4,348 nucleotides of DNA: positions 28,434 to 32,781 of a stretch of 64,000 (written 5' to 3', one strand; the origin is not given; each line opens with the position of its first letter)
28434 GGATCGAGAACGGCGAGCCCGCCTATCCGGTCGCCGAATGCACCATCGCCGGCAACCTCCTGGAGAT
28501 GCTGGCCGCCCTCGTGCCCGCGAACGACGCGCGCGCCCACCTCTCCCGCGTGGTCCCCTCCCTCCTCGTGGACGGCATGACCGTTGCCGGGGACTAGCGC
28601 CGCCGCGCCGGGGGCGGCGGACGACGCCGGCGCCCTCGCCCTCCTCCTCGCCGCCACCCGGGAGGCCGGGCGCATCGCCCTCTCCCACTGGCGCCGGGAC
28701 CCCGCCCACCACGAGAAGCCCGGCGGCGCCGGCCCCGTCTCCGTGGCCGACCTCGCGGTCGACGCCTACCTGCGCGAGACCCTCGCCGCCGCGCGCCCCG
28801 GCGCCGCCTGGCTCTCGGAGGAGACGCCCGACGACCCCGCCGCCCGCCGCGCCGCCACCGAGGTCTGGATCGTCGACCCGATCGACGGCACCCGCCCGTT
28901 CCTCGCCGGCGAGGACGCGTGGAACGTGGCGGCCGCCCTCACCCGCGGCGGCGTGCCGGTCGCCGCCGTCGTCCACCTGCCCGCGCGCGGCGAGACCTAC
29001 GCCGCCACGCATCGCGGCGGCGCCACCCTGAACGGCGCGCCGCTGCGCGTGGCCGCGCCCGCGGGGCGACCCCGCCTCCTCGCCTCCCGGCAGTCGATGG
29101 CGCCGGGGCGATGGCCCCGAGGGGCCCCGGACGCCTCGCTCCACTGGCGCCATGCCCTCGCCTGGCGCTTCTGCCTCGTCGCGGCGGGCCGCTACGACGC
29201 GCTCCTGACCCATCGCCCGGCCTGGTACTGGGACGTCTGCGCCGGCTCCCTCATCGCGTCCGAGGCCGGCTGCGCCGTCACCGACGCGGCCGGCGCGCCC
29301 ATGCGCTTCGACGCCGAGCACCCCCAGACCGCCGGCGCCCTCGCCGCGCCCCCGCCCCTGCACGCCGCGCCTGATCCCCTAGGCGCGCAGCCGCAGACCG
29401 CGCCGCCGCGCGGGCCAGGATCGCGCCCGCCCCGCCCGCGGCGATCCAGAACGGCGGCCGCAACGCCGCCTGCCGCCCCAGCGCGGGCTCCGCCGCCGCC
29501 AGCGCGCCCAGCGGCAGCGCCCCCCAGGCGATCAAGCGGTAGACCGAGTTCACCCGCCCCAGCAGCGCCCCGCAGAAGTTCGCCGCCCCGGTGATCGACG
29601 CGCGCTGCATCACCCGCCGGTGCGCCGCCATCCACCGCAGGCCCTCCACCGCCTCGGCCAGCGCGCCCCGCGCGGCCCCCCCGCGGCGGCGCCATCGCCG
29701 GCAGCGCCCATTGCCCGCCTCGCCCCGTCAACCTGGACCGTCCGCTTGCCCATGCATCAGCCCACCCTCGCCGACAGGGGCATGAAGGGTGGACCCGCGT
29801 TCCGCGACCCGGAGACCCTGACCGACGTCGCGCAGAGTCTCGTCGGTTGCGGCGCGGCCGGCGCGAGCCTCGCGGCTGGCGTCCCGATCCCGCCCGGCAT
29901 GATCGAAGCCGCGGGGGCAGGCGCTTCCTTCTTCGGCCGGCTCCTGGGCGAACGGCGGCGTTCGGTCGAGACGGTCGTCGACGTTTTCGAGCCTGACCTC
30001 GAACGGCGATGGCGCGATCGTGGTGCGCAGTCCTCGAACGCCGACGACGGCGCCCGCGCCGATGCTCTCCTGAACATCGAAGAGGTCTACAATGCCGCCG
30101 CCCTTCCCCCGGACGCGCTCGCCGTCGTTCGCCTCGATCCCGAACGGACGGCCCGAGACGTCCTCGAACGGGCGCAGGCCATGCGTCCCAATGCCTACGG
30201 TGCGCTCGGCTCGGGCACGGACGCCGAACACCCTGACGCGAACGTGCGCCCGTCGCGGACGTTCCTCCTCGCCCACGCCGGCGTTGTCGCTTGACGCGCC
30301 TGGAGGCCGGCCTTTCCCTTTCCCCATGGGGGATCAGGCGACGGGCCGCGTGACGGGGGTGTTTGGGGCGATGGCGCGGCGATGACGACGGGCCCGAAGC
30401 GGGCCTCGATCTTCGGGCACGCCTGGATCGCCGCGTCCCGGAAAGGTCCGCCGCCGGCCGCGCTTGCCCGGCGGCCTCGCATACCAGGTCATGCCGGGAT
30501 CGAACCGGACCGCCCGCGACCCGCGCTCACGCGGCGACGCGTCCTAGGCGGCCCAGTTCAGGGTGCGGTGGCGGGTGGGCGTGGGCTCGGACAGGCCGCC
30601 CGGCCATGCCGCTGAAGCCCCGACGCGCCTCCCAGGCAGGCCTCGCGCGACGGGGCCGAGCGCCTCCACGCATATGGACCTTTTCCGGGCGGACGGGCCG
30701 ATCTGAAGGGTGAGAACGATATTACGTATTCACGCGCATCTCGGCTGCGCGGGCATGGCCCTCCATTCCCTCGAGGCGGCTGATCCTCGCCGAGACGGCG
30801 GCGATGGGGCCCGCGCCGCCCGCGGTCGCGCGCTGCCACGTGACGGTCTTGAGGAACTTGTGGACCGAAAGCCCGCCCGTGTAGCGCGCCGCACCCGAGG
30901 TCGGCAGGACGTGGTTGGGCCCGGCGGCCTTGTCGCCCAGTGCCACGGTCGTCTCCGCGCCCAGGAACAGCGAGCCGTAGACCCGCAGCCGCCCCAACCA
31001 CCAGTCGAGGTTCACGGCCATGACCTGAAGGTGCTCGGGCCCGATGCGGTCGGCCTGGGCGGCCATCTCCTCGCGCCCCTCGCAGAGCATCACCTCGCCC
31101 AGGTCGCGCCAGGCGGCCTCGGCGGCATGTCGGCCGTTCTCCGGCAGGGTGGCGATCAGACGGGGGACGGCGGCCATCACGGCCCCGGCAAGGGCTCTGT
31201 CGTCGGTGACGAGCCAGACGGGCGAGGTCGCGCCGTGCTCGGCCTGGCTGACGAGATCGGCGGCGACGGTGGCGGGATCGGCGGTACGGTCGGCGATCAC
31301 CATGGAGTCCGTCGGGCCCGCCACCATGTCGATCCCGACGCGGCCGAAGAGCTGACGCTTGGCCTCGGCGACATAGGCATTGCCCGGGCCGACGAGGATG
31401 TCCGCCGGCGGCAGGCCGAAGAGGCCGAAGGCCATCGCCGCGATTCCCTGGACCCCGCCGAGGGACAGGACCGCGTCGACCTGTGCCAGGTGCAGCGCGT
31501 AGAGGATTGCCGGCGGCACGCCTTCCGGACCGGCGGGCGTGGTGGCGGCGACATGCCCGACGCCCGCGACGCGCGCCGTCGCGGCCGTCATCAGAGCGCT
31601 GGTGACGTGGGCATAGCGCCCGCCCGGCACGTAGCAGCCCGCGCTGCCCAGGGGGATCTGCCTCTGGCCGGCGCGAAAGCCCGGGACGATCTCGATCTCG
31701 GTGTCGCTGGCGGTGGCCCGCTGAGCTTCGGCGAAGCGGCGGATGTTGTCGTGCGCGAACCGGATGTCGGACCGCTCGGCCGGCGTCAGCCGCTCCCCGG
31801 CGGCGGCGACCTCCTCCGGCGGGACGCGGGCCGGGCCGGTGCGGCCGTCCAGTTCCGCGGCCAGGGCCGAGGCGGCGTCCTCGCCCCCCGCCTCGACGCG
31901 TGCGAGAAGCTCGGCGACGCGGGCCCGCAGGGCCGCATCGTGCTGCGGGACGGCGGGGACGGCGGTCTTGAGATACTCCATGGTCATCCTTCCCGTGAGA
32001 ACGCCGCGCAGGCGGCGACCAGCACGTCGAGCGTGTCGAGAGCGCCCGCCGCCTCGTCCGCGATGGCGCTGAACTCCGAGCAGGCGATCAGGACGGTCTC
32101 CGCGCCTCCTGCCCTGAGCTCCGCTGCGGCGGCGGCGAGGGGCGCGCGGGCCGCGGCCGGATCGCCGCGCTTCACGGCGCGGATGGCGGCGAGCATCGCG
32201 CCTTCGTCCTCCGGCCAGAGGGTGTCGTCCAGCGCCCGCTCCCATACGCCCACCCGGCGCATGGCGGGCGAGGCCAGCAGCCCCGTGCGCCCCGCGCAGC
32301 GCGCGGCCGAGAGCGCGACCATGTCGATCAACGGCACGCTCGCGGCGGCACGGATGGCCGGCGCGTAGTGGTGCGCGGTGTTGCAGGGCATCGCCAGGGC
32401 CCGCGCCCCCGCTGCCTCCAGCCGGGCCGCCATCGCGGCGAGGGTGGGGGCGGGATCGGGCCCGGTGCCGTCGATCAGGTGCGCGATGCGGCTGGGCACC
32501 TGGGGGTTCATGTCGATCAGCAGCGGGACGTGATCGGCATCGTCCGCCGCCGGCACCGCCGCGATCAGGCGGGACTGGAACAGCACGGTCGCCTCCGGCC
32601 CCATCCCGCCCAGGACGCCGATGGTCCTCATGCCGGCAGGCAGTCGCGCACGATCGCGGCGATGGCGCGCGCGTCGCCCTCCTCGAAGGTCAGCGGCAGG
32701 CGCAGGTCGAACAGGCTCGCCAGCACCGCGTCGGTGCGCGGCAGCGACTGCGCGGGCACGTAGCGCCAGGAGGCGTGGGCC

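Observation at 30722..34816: Compact cuyA - DegT-type PLP enzyme - racemase - hpsN operon: unusual C3-sulfonate route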

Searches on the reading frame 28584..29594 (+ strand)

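Call 17: search_protein_families(library=pfam, proteins=[window:28584-29594:+], max_evalue=0.01)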
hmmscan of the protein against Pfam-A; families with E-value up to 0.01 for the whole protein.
window:28584-29594:+ (336 aa): 1 family
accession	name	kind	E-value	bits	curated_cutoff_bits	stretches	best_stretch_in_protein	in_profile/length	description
PF00459.30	Inositol_P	-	7.1e-40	137.6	27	1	23-244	11-245/271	Inositol monophosphatase family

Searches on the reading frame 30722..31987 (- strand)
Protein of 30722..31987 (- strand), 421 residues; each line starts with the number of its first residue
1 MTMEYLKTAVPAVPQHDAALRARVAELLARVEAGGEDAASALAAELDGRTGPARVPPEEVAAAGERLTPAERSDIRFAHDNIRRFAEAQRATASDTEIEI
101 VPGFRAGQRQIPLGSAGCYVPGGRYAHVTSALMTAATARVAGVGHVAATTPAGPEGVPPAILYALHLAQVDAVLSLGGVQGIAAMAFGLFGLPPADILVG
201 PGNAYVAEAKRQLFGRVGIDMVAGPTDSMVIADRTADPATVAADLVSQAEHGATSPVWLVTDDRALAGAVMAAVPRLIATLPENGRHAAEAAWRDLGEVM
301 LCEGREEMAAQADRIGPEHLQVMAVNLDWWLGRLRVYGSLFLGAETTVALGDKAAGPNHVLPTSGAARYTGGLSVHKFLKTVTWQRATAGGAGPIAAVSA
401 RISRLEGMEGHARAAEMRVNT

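Call 7: search_protein_families(library=pfam, proteins=[window:30722-31987:-])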
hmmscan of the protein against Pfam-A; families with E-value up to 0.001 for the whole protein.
window:30722-31987:- (421 aa): 1 family
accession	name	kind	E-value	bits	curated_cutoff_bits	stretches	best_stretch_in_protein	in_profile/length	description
PF00815.25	Histidinol_dh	-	2.1e-124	416.1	27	1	16-419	7-411/411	Histidinol dehydrogenase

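Call 8: search_protein_families(library=ncbifam, proteins=[window:30722-31987:-])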
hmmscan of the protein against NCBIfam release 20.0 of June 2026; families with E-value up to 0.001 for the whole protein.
window:30722-31987:- (421 aa): 2 families
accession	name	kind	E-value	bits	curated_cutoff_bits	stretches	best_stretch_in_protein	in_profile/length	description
TIGR00069.1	hisD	equivalog_domain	2.3e-123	412.3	243.8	1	24-418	1-393/393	histidinol dehydrogenase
NF010343.0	PRK13770.1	equivalog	9.3e-69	232.2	647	1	19-419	20-415/416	histidinol dehydrogenase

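Call 18: search_solved_structures(query=window:30722-31987:-, show_alignments=1)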
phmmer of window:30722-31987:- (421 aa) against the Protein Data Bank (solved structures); distinct sequences matched with E-value up to 0.001: 11.
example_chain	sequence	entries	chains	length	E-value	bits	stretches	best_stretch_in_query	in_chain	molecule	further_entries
8wwe_A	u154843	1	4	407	4.2e-160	536.7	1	1-406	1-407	(R)-DHPS dehydrogenase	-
8v35_A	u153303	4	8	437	4e-138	464.3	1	4-419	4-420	Sulfopropanediol 3-dehydrogenase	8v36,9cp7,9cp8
8v37_A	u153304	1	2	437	7.6e-137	460.1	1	4-419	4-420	Sulfopropanediol 3-dehydrogenase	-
9cp9_A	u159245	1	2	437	1.4e-136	459.2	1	4-419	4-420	Sulfopropanediol 3-dehydrogenase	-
9lbv_A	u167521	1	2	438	2e-73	251.3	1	17-419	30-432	Histidinol dehydrogenase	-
8xsq_A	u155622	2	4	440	2e-73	251.3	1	17-419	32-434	Histidinol dehydrogenase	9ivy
4g07_A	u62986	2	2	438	1.9e-69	238.1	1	24-420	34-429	Histidinol dehydrogenase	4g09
4gic_A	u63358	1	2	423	5.1e-68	233.5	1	16-401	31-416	Histidinol dehydrogenase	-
1k75_A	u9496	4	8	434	5.4e-62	213.6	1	11-420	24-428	L-histidinol dehydrogenase | Histidinol dehydrogenase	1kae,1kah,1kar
6an0_A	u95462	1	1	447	4.2e-57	197.5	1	53-419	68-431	Histidinol dehydrogenase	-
5vlb_A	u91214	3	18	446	1.2e-53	186.2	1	67-419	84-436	Histidinol dehydrogenase, chloroplastic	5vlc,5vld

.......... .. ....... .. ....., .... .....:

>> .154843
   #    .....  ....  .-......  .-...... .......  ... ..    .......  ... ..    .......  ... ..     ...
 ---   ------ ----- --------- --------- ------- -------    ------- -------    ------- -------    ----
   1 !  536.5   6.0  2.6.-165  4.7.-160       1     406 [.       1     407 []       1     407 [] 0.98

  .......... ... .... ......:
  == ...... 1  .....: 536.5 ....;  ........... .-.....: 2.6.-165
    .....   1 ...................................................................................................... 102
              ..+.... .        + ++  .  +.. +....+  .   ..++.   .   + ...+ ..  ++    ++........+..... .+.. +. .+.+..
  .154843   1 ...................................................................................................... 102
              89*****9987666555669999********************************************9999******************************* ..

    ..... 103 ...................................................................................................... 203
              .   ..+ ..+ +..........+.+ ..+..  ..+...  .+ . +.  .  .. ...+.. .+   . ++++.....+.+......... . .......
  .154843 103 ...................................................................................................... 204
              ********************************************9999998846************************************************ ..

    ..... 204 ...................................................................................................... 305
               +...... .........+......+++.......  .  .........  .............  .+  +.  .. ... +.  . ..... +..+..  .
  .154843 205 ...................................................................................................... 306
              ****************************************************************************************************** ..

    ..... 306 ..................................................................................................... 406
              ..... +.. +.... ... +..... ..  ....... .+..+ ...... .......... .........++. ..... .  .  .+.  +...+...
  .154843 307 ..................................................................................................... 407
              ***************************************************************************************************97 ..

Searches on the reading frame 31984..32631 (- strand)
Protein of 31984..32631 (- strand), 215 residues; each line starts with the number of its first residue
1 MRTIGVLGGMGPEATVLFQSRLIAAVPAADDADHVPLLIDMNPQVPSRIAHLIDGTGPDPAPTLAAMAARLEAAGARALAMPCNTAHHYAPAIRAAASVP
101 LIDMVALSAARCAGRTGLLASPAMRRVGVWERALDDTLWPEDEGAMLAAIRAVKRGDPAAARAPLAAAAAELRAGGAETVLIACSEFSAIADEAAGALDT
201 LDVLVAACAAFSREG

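Call 7: search_protein_families(library=pfam, proteins=[window:31984-32631:-])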
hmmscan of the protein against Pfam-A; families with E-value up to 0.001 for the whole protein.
window:31984-32631:- (215 aa): 1 family
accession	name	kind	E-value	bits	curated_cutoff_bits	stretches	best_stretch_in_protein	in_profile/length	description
PF01177.27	Asp_Glu_race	-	2.1e-29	103.3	31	1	7-206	1-209/211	Asp/Glu/Hydantoin racemase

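Call 8: search_protein_families(library=ncbifam, proteins=[window:31984-32631:-])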
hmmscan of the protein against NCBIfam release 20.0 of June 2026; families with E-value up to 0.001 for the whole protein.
window:31984-32631:- (215 aa): 3 families
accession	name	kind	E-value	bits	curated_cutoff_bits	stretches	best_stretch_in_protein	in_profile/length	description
NF052483.1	racemase_CuyB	equivalog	1.1e-72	244.6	190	1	4-211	1-224/225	cysteate racemase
TIGR00035.1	asp_race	subfamily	3.4e-29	102.1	93.1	1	1-202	2-217/236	amino acid racemase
NF007569.0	PRK10200.1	equivalog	6.2e-06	26.1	417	1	1-117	1-116/230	aspartate/glutamate racemase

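Call 26: search_solved_structures(query=window:31984-32631:-, max_evalue=1e-10)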
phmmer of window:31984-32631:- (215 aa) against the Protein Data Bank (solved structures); distinct sequences matched with E-value up to 1e-10: 4.
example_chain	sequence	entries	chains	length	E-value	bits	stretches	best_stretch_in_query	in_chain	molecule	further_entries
1jfl_A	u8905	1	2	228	5.2e-31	111.7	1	1-206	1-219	ASPARTATE RACEMASE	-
2dx7_A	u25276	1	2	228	9.7e-30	107.6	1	1-206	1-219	aspartate racemase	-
3s7z_A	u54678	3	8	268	7.2e-27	98.2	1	2-191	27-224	Putative aspartate racemase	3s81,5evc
5b19_A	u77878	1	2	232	1.7e-15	61.1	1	3-210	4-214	Aspartate racemase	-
